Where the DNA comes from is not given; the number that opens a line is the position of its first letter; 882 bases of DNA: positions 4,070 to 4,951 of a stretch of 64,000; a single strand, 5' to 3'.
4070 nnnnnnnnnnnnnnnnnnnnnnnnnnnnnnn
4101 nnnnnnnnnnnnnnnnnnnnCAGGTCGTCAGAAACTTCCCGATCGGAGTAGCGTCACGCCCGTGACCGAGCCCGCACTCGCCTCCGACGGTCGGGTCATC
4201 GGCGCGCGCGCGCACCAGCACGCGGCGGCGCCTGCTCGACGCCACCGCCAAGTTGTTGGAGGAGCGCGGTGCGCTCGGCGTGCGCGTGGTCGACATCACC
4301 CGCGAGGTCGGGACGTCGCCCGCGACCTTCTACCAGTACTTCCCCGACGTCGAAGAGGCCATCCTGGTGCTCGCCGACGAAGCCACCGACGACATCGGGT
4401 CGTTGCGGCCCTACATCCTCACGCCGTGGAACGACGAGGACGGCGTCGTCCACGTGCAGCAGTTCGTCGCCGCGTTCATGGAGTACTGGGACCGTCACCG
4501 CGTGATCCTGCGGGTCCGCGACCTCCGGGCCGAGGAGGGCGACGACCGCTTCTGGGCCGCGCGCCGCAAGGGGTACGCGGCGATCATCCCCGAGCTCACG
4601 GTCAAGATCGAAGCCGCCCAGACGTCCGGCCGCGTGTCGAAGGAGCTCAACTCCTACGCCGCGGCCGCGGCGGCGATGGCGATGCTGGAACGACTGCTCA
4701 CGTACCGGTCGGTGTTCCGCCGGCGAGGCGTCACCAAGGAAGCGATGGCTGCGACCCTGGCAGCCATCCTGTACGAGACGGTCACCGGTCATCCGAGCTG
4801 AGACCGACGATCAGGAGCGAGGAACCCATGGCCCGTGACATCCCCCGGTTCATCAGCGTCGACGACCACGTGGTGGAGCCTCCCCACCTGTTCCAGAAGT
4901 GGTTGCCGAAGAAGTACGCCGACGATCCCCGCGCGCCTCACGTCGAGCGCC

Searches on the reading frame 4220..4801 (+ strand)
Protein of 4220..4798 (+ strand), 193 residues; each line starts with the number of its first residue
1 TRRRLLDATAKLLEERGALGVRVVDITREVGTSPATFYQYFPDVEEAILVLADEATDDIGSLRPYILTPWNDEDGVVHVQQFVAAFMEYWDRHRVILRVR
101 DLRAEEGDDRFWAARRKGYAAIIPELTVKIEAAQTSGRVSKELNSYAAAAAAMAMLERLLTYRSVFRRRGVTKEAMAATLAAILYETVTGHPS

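Call 9: search_protein_families(library=pfam, proteins=[window:4253-4801:+])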
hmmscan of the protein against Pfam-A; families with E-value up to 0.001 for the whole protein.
window:4253-4801:+ (182 aa): 2 families
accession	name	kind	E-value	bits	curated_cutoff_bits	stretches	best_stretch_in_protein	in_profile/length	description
PF19352.4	TetR_C_38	-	7.7e-22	78.3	23.9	1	58-180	9-131/135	Tetracyclin repressor-like, C-terminal domain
PF00440.29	TetR_N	-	1.4e-05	25.2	24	1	2-32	9-39/47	Bacterial regulatory proteins, tetR family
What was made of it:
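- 4162..4801 (+): TetR-A, the candidate repressor (TetR_N + TetR_C_38). It carries a +1 nt frameshift near 4217-4222 relative to intact 212-aa orthologues. Pfam (call 9).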

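Call 26: find_homologous_proteins(query=window:4220-4798:+)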
Query seq(193 aa) (193 aa): 4625 proteins with E <= 0.001 among 5459 candidates; the best 120 are listed.
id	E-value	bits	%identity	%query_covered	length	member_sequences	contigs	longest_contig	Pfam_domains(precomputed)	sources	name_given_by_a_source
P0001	9.0e-116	402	97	100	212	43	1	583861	PF19352.5,PF00440.30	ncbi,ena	-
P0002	9.3e-111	386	94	100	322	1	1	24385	PF19352.5,PF00440.30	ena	-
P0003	2.4e-110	384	93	100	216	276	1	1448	PF19352.5,PF00440.30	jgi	jgi:AcrR family transcriptional regulator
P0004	1.1e-108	379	91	100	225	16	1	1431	PF19352.5,PF00440.30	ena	-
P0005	1.2e-107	376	91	100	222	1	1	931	PF19352.5,PF00440.30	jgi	jgi:AcrR family transcriptional regulator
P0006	1.4e-107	375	92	100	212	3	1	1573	PF19352.5,PF00440.30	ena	-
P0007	2.8e-107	374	90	100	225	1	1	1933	PF19352.5,PF00440.30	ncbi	-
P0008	7.6e-107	373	91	100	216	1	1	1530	PF19352.5,PF00440.30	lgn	-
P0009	3.7e-106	371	92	100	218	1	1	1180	PF19352.5,PF00440.30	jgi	jgi:AcrR family transcriptional regulator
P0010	1.0e-105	369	91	100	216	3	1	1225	PF19352.5,PF00440.30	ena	-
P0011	1.3e-105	369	91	100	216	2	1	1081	PF19352.5,PF00440.30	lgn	-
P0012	7.5e-105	366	90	100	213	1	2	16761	PF19352.5,PF00440.30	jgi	jgi:AcrR family transcriptional regulator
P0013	8.2e-105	366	90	100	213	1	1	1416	PF19352.5,PF00440.30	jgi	-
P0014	9.2e-105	366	90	100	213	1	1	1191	PF19352.5,PF00440.30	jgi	jgi:AcrR family transcriptional regulator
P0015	1.2e-104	366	90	100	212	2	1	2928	PF19352.5,PF00440.30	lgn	-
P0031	3.5e-91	322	77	100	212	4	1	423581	PF19352.5,PF00440.30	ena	-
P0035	1.3e-87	310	74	100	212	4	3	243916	PF19352.5,PF00440.30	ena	-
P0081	3.1e-62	228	57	98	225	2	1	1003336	PF19352.5,PF00440.30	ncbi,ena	-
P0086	8.9e-60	220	53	91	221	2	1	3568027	PF19352.5,PF00440.30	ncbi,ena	-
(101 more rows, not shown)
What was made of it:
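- On TetR-family repressor with cognate palindromic operator (autoregulated TFR system): Pfam TetR_N + TetR_C_38 on the window gene (call 9) and on all listed homologues (call 26).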

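Call 28: find_encoding_contigs(protein=P0001, flank=10000, max_places=4)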
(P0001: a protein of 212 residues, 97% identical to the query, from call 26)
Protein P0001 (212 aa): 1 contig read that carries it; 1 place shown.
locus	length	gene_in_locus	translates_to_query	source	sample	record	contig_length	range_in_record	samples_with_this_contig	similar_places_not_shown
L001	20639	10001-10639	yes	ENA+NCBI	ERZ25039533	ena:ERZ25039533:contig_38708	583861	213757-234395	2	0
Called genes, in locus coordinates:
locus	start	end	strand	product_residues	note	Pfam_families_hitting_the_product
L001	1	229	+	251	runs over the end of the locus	PF00106:adh_short, PF08659:KR, PF01370:Epimerase (weak), PF13561:adh_short_C2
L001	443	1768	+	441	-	-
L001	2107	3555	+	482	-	PF00171:Aldedh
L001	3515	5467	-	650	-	PF10340:Say1_Mug180 (weak), PF20434:BD-FAE, PF07859:Abhydrolase_3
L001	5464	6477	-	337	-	PF01408:GFO_IDH_MocA, PF22725:GFO_IDH_MocA_C3, PF02894:GFO_IDH_MocA_C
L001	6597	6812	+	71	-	PF07311:Dodecin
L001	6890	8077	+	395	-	PF02771:Acyl-CoA_dh_N, PF02770:Acyl-CoA_dh_M, PF00441:Acyl-CoA_dh_1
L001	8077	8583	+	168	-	PF02771:Acyl-CoA_dh_N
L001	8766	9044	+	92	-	PF00441:Acyl-CoA_dh_1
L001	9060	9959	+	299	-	PF00106:adh_short, PF08659:KR, PF13561:adh_short_C2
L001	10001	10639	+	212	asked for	PF00440:TetR_N, PF19352:TetR_C_38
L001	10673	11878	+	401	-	PF04909:Amidohydro_2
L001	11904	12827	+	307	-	PF04199:Cyclase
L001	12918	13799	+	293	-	PF00296:Bac_luciferase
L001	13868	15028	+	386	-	PF02771:Acyl-CoA_dh_N, PF02770:Acyl-CoA_dh_M, PF00441:Acyl-CoA_dh_1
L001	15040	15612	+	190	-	PF00440:TetR_N, PF17932:TetR_C_24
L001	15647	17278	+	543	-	PF01642:MM_CoA_mutase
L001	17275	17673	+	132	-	PF02310:B12-binding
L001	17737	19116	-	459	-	PF13458:Peripla_BP_6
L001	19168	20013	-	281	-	PF00378:ECH_1, PF16113:ECH_2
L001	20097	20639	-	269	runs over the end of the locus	PF07969:Amidohydro_3, PF01979:Amidohydro_1 (weak)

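Call 29: find_encoding_contigs(protein=P0031, flank=10000, max_places=3)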
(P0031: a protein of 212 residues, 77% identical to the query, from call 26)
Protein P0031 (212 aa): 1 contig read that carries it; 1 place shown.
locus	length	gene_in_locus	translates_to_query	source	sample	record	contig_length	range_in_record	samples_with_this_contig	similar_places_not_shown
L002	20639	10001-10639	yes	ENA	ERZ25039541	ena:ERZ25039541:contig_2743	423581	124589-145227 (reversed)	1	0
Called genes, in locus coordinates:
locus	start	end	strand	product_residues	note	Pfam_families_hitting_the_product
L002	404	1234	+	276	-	-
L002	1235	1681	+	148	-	PF04909:Amidohydro_2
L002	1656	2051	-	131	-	PF00037:Fer4 (faint), PF13237:Fer4_10 (faint), PF14697:Fer4_21 (faint), PF12838:Fer4_7 (weak), PF13484:Fer4_16 (faint)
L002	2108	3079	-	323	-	PF20434:BD-FAE, PF07859:Abhydrolase_3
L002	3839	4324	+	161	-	PF00107:ADH_zinc_N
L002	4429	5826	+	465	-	PF00501:AMP-binding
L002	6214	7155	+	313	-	PF00171:Aldedh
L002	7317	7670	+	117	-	PF00171:Aldedh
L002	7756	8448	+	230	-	PF02771:Acyl-CoA_dh_N, PF02770:Acyl-CoA_dh_M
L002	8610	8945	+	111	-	PF00441:Acyl-CoA_dh_1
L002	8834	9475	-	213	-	-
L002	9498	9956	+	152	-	PF00441:Acyl-CoA_dh_1, PF08028:Acyl-CoA_dh_2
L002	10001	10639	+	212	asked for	PF00440:TetR_N, PF19352:TetR_C_38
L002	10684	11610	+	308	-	PF04199:Cyclase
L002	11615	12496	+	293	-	PF00296:Bac_luciferase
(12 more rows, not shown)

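Call 30: find_encoding_contigs(protein=P0035, flank=10000, max_places=3)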
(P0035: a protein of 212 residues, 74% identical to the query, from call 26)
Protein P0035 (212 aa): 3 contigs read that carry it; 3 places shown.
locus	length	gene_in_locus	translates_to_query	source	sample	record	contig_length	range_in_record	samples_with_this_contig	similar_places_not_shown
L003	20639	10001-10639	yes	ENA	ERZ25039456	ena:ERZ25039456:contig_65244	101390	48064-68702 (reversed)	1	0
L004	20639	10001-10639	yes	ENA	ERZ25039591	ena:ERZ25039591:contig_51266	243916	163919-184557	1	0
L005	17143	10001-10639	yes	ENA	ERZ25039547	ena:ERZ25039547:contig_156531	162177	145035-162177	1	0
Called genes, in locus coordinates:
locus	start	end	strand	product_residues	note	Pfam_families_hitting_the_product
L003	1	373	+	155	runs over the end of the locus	PF00441:Acyl-CoA_dh_1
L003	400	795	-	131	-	PF00037:Fer4 (faint), PF13237:Fer4_10 (faint), PF14697:Fer4_21 (faint), PF12838:Fer4_7 (faint), PF13484:Fer4_16 (faint)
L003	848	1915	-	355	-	-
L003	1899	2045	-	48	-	-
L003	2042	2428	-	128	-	-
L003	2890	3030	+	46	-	-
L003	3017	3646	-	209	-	-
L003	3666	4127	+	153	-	PF00501:AMP-binding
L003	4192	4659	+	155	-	PF13193:AMP-binding_C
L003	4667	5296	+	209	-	-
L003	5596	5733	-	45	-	-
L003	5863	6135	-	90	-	-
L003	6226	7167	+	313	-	PF00171:Aldedh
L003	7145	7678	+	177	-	PF00171:Aldedh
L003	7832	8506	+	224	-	PF02771:Acyl-CoA_dh_N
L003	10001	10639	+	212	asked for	PF00440:TetR_N (weak), PF19352:TetR_C_38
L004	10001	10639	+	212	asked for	PF00440:TetR_N (weak), PF19352:TetR_C_38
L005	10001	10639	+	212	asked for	PF00440:TetR_N (weak), PF19352:TetR_C_38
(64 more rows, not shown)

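Call 31: find_encoding_contigs(protein=P0081, flank=10000, max_places=3)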
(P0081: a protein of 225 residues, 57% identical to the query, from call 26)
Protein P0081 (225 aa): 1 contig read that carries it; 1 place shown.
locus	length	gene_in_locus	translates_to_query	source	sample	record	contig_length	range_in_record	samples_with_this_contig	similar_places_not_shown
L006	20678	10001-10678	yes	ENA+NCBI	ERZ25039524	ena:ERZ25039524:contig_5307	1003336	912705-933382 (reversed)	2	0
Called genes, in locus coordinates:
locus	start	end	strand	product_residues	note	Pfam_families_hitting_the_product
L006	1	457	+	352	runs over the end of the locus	PF03706:LPG_synthase_TM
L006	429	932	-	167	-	PF01613:Flavin_Reduct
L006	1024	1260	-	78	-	PF00037:Fer4 (faint), PF13459:Fer4_15, PF13370:Fer4_13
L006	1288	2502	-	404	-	PF07221:GlcNAc_2-epim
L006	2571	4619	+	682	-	PF02897:Peptidase_S9_N, PF00326:Peptidase_S9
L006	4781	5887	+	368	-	-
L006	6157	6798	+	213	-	-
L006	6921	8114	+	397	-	PF02771:Acyl-CoA_dh_N, PF02770:Acyl-CoA_dh_M, PF00441:Acyl-CoA_dh_1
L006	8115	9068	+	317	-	PF02771:Acyl-CoA_dh_N, PF00441:Acyl-CoA_dh_1, PF08028:Acyl-CoA_dh_2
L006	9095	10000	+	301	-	PF00106:adh_short, PF08659:KR, PF13561:adh_short_C2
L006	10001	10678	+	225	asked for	PF00440:TetR_N, PF19352:TetR_C_38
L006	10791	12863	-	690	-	PF13582:Reprolysin_3 (faint), PF13688:Reprolysin_5 (weak), PF00801:PKD, PF18911:PKD_4, PF22352:K319L-like_PKD (weak)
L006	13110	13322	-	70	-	PF04542:Sigma70_r2 (weak)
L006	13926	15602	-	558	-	PF00501:AMP-binding, PF13193:AMP-binding_C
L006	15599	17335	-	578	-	PF01979:Amidohydro_1 (faint), PF07969:Amidohydro_3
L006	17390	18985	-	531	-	PF04055:Radical_SAM, PF06968:BATS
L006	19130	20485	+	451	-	PF00291:PALP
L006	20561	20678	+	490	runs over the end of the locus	PF00171:Aldedh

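Call 32: find_encoding_contigs(protein=P0086, flank=10000, max_places=3)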
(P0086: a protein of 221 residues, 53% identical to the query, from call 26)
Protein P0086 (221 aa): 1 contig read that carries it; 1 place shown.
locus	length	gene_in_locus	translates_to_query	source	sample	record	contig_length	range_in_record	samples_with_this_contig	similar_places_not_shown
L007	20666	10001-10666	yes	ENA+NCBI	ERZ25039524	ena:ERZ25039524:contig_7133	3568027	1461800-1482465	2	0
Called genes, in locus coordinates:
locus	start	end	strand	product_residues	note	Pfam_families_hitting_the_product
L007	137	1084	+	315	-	PF01297:ZnuA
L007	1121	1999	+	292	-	PF00950:ABC-3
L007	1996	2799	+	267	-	PF00005:ABC_tran, PF02463:SMC_N (faint), PF13304:AAA_21 (weak)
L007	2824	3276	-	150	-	PF01475:FUR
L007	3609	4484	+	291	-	PF00107:ADH_zinc_N, PF13602:ADH_zinc_N_2 (weak)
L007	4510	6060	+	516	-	PF00501:AMP-binding, PF13193:AMP-binding_C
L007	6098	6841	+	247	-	PF00106:adh_short, PF08659:KR, PF01370:Epimerase (faint), PF13561:adh_short_C2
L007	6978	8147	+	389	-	-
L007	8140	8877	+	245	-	-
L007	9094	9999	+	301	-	PF00106:adh_short, PF08659:KR, PF13561:adh_short_C2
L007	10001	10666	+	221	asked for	PF00440:TetR_N (weak), PF19352:TetR_C_38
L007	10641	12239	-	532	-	PF13582:Reprolysin_3 (weak), PF13688:Reprolysin_5 (weak)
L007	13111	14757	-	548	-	PF00501:AMP-binding, PF13193:AMP-binding_C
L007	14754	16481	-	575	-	PF07969:Amidohydro_3, PF01979:Amidohydro_1 (weak)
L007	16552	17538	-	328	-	PF04055:Radical_SAM, PF06968:BATS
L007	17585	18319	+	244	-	PF13500:AAA_26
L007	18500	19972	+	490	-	PF00171:Aldedh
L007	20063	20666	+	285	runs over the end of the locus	PF00089:Trypsin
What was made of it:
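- Those loci do not share TetR-B or TetR-C: L001 has a different TetR_C_24 neighbour, and L006 and L007 have none (calls 28, 31, 32).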

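Call 36: find_related_loci(query=A1, collection=genome_contigs, flank=10000)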
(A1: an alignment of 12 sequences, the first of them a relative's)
Query A1 (212 aa) in genome_contigs; peptide patterns used: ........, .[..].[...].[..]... (x = any residue, [..] = any of these).
599 stretches matched a pattern (row limit reached: there are more); 574 encode a relative of the query (tblastn E <= 1e-3); the best 80 are kept; 80 distinct loci.
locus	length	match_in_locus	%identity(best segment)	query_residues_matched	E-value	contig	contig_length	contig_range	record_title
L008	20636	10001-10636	97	1-212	7e-135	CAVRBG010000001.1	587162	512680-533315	MAG: uncultured Actinomycetes bacterium isolate MFD04944.bin.2.123 genome assembly, contig: contig_13799, whole genome s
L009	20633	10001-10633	94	2-212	2e-124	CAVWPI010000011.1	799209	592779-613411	MAG: uncultured Actinomycetes bacterium isolate MFD05442.bin.2.40 genome assembly, contig: contig_27955, whole genome sh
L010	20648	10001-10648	90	1-212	6e-120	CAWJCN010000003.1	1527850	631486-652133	MAG: uncultured Actinomycetes bacterium isolate MFD04944.bin.1.334 genome assembly, contig: contig_36063, whole genome s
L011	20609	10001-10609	54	7-209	1e-65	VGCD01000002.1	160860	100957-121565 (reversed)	MAG: Actinomycetota bacterium isolate K_Offshore_surface_m2_010 K_Offshore_surface_m2_010_Ga0194130_10000094, whole geno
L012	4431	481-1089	53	7-209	3e-64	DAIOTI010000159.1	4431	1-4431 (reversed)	MAG TPA_asm: Ilumatobacteraceae bacterium isolate CTOTU6231 NODE_6240_length_4431_cov_3.349863, whole genome shotgun seq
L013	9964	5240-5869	50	1-210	3e-62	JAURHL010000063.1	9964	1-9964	MAG: Acidimicrobiales bacterium isolate SFB_649D_50_51 NODE_63_length_9964_cov_2.352382, whole genome shotgun sequence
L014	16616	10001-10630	49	1-210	2e-61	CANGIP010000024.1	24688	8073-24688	MAG: Actinobacteria bacterium isolate Jr-28jun17-93 genome assembly, contig: Jr-28jun17-C2831, whole genome shotgun sequ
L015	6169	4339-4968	50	1-210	1e-60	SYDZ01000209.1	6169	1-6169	MAG: Actinomycetota bacterium isolate F1-60-MAGs025 F1-60__c461168, whole genome shotgun sequence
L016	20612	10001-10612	49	6-209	3e-60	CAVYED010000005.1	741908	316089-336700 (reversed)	MAG: uncultured Iamiaceae bacterium isolate MFD03804.bin.2.14 genome assembly, contig: contig_40248, whole genome shotgu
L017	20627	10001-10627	53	1-209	8e-65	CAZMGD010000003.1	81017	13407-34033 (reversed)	MAG TPA_asm: uncultured Ilumatobacteraceae bacterium isolate SRP344714_co2_38 genome assembly, contig: NODE_634_length_8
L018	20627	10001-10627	48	2-210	1e-58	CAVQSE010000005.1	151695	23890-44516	MAG: uncultured Iamiaceae bacterium isolate MFD09779.bin.3.232 genome assembly, contig: contig_14737, whole genome shotg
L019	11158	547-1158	49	6-209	1e-57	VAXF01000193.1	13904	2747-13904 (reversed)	MAG: Actinobacteria bacterium isolate AC_25 14_1009_16_30cm_scaffold_72798, whole genome shotgun sequence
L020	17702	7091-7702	47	9-212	6e-57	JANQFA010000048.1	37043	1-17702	MAG: Myxococcota bacterium isolate PL23a_bin.57 k99_1507557, whole genome shotgun sequence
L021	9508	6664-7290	47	2-209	7e-56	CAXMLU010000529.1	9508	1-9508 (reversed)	MAG TPA_asm: uncultured bacterium isolate SRR1572169_binner23_Refined_37 genome assembly, contig: ERZ16270753.107289, wh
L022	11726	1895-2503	47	9-211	3e-55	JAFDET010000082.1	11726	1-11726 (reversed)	MAG: Deltaproteobacteria bacterium isolate Meg19_46_Bin_213 Meg19_46_Bin_213_scaffold_9000, whole genome shotgun sequenc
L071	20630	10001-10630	38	1-209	6e-41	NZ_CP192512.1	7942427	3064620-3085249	Streptomyces sp. P1-3 chromosome, complete genome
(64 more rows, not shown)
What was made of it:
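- It was the peptide pattern that retrieved all loci, including Streptomyces (call 36).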

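Call 37: search_solved_structures(query=A1, max_evalue=0.001)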
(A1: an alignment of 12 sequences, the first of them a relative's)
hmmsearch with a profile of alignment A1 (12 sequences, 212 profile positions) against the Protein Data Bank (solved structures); distinct sequences matched with E-value up to 0.001: 38.
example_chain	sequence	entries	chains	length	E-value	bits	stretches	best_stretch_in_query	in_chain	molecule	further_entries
3qpl_A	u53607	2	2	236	2.1e-11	47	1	24-210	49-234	HTH-type transcriptional regulator EthR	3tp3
1t56_A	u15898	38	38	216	9e-11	44.9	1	24-210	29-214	EthR repressor | HTH-type transcriptional regulator EthR | TetR-family transcriptional regulatory repressor protein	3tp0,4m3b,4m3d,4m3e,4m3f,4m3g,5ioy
5eyr_A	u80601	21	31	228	1.1e-10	44.7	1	24-210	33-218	HTH-type transcriptional regulator EthR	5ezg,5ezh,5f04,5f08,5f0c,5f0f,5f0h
6hnz_A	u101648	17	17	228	1.1e-10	44.7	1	24-210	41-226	HTH-type transcriptional regulator EthR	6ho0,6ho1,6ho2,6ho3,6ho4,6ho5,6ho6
3g1m_A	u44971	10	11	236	1.2e-10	44.5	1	24-210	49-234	TRANSCRIPTIONAL REGULATORY REPRESSOR PROTEIN (TETR-FAMILY) ETHR | HTH-type transcriptional regulator EthR | Transcriptional regulatory repressor protein (TETR-f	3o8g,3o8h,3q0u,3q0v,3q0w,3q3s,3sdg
1u9n_A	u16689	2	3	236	1.2e-10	44.5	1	24-210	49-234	Transcriptional repressor EthR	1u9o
3g1o_A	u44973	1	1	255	1.5e-10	44.2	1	24-210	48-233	TRANSCRIPTIONAL REGULATORY REPRESSOR PROTEIN (TETR-FAMILY) ETHR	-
3g1l_A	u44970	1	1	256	1.6e-10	44.2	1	24-210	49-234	TRANSCRIPTIONAL REGULATORY REPRESSOR PROTEIN (TETR-FAMILY) ETHR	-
2g3b_A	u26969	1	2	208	1.7e-08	37.5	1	21-179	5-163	putative TetR-family transcriptional regulator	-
3aqs_A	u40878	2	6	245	4.1e-08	36.3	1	14-84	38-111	Bacterial regulatory proteins, tetR family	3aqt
3vuq_A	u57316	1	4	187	5.3e-08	35.9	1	15-174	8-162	Transcriptional regulator (TetR/AcrR family)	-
3lsj_A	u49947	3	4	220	1.9e-07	34.1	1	16-85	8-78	DesT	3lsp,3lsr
6ayh_A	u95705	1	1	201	3.2e-07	33.3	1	20-178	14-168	TetR family transcriptional regulator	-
4kwa_A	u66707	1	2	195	1.8e-06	30.9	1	19-199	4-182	Transcriptional regulator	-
3s5r_A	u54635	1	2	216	1.8e-06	30.9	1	18-208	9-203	Transcriptional regulator TetR family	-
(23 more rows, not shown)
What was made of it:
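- On TetR-family repressor with cognate palindromic operator (autoregulated TFR system): PDB hits are all TetR-family proteins (call 37).
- Closest known: EthR. Same: It is the best PDB sequence match over nearly the full length (E about 1e-11, residues 24-210, call 37).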

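Call 44: search_protein_families(library=pfam, proteins=[L071:2735-3865:+, L071:3878-4336:+, L071:5844-8543:-, L071:8788-9516:-, L071:10915-11370:-, L071:11418-12854:-, L071:12956-14230:+, L071:14866-15870:+, L071:16309-18426:+, L071:19715-20365:+])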
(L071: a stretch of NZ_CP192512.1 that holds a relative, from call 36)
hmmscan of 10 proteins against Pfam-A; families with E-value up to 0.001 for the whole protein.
L071:2735-3865:+ (377 aa): 2 families
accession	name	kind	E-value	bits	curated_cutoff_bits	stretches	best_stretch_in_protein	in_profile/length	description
PF22691.2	Thiolase_C_1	-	4e-33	114.6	28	1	253-371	13-134/144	Thiolase C-terminal domain-like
PF00108.29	Thiolase_N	-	1.2e-07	31.9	26.4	1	6-181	2-193/260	Thiolase, N-terminal domain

L071:3878-4336:+ (153 aa): 2 families
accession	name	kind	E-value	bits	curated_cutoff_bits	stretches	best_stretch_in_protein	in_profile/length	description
PF01796.24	OB_ChsH2_C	-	5.7e-18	65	27.1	1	64-139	1-65/65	ChsH2, C-terminal OB-fold domain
PF12172.15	zf-ChsH2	-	1e-10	41.6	23.2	1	27-60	1-34/37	ChsH2, rubredoxin-like zinc ribbon domain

L071:5844-8543:- (900 aa): 8 families
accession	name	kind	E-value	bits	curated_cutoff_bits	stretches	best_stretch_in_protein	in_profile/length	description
PF13360.13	PQQ_2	-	1.6e-43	149.5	27.6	3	563-701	4-148/233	Outer membrane protein assembly factor BamB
PF00069.31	Pkinase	-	1.6e-36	126.5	31.7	1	16-262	1-258/263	Protein kinase domain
PF13570.13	Beta-prop_ACSF4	-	1.1e-28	101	133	3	812-898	72-162/329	Beta-alanine-activating enzyme, beta-propeller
PF07714.23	PK_Tyr_Ser-Thr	-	3.9e-23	82.5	23.1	1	20-265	5-258/258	Protein tyrosine and serine/threonine kinase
PF01011.28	PQQ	-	9.2e-16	58.1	26.7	0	757-796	53-92/595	Glucose/ethanol/alcohol dehydrogenase, beta-propeller domain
PF25293.1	Beta-prop_EMC1_N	-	1.8e-05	25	34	1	602-704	45-153/219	EMC1 N-terminal beta-propeller domain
PF01636.29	APH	-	2.2e-05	24.8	23.2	0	133-159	169-197/239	Phosphotransferase enzyme family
PF03109.22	ABC1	-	0.00077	19.1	22.9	0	125-170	179-226/244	ABC1 atypical kinase-like domain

L071:8788-9516:- (243 aa): 3 families
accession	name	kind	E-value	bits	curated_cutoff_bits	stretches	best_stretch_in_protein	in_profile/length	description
PF00903.31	Glyoxalase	-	1e-13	52.1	20.6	1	1-99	11-119/121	Glyoxalase/Bleomycin resistance protein/Dioxygenase superfamily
PF18029.7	Glyoxalase_6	-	9.9e-11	42.7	23.6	1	1-100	8-104/106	Glyoxalase-like domain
PF22677.2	Ble-like_N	-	2.4e-06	27.6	24.5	0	1-19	11-29/41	Bleomycin resistance protein-like N-terminal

L071:10915-11370:- (152 aa): 1 family
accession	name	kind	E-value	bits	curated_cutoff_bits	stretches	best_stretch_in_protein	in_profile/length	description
PF04075.20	F420H2_quin_red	-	1.2e-24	87.3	22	1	37-150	14-126/130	F420H(2)-dependent quinone reductase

L071:11418-12854:- (479 aa): 3 families
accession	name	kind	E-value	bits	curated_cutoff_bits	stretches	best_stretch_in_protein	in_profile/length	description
PF00441.29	Acyl-CoA_dh_1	-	8.3e-21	75.1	22.4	1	318-459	3-148/150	Acyl-CoA dehydrogenase, C-terminal domain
PF02771.21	Acyl-CoA_dh_N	-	1e-19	71.4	22.9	1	10-122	1-112/113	Acyl-CoA dehydrogenase, N-terminal domain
PF08028.16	Acyl-CoA_dh_2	-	2e-05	25.3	22.7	1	333-393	2-64/134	Acyl-CoA dehydrogenase, C-terminal domain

L071:12956-14230:+ (425 aa): 2 families
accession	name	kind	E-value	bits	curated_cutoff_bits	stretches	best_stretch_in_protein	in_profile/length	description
PF22691.2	Thiolase_C_1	-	1.8e-57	193.5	28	1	279-425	1-142/144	Thiolase C-terminal domain-like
PF02803.24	Thiolase_C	-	4.6e-07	29.9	27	1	286-394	14-103/123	Thiolase, C-terminal domain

L071:14866-15870:+ (335 aa): 13 families
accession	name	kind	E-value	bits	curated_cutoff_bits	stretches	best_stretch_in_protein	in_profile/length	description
PF13738.12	Pyr_redox_3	-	3.9e-27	95.7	30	1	14-206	2-198/305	Pyridine nucleotide-disulphide oxidoreductase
PF00743.25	FMO-like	-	8.9e-21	74.4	22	1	12-319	4-331/532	Flavin-binding monooxygenase-like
PF07992.20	Pyr_redox_2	-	3.2e-14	53.5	26.1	1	12-211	3-180/291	Pyridine nucleotide-disulphide oxidoreductase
PF01266.30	DAO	-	4e-09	36.9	27.9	1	12-49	2-41/353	FAD dependent oxidoreductase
PF01494.25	FAD_binding_3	-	1.5e-07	31.4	22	1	11-45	3-37/349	FAD binding domain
PF03486.20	HI0933_like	-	1.3e-06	28.5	50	0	12-45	3-36/244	HI0933-like protein Rossmann domain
PF13450.12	NAD_binding_8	-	2.3e-06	28.2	21.9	1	14-52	1-39/68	NAD(P)-binding Rossmann-like domain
PF01946.23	Thi4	-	2.5e-06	27.4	26.2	1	12-50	20-60/235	Thi4 family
PF00070.33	Pyr_redox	-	3.7e-06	27.8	22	0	12-44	2-34/82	Pyridine nucleotide-disulphide oxidoreductase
PF13454.12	NAD_binding_9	-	5.7e-06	26.8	21.8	0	14-82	2-75/155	FAD-NAD(P)-binding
PF13434.12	Lys_Orn_oxgnase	-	1.4e-05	24.9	21.3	1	124-195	143-212/339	L-lysine 6-monooxygenase/L-ornithine 5-monooxygenase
PF01134.28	GIDA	-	0.00034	20.2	22.1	0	12-38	2-28/391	Glucose inhibited division protein A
PF00890.30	FAD_binding_2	-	0.00035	20.3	20.4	0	14-45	4-35/414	FAD binding domain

L071:16309-18426:+ (706 aa): 4 families
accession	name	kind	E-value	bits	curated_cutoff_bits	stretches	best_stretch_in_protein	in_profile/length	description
PF13549.11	ATP-grasp_5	-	2.1e-62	210.8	27.6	1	497-702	5-211/221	ATP-grasp domain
PF13607.11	Succ_CoA_lig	-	4.3e-44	150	27.4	1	172-306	4-138/138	Succinyl-CoA ligase like flavodoxin domain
PF13380.12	CoA_binding_2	-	7.6e-17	62.3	22.8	1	35-155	2-110/116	CoA binding domain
PF08442.15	ATP-grasp_2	-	0.00084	19.4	29.5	0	502-545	2-46/202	ATP-grasp domain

L071:19715-20365:+ (217 aa): 1 family
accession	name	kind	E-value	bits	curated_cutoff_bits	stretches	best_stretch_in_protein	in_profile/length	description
PF01613.24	Flavin_Reduct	-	9e-43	146.5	27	1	58-211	1-151/153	Flavin reductase like domain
